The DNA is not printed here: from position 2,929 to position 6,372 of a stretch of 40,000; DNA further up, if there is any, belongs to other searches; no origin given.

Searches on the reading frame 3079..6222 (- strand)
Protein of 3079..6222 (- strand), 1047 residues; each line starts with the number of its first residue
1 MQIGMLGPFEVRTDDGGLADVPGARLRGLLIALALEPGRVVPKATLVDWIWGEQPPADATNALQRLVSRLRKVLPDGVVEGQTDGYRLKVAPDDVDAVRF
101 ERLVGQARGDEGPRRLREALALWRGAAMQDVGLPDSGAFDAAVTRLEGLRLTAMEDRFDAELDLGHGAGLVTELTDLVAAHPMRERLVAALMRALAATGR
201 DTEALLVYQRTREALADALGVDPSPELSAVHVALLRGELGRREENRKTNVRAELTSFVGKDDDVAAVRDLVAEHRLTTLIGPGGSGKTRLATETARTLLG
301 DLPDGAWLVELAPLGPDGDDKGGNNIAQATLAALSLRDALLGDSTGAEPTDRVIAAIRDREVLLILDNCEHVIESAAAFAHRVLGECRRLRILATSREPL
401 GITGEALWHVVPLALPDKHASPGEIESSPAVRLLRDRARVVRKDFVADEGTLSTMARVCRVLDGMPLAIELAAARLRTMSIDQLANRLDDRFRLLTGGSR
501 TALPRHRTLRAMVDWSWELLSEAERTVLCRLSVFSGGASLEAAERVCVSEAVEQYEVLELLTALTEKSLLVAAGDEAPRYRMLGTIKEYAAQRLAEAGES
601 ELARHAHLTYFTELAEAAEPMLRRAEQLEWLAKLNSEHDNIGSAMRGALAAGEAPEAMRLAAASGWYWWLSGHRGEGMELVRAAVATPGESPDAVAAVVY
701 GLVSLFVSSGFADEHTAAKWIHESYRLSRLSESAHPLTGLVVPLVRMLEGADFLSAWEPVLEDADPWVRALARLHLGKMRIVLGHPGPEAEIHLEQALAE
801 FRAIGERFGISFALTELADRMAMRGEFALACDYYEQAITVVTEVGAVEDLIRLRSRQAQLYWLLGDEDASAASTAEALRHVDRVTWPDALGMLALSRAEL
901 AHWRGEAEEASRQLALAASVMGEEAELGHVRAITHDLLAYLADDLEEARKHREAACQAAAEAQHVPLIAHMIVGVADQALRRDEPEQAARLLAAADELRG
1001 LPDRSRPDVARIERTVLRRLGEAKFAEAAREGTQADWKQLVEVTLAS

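Call 12: search_protein_families(library=pfam, proteins=[window:3079-6222:-])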
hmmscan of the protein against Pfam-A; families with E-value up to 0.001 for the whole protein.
window:3079-6222:- (1047 aa): 3 families
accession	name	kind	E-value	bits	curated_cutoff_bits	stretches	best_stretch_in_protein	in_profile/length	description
PF03704.23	BTAD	-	5.9e-35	121.2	22.1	1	95-235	1-146/146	Bacterial transcriptional activator domain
PF00486.34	Trans_reg_C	-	3.4e-08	33.9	26.2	1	28-76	12-59/77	Transcriptional regulatory protein, C terminal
PF13191.12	AAA_16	-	0.00083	20.3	32.6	1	257-347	2-85/167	AAA ATPase domain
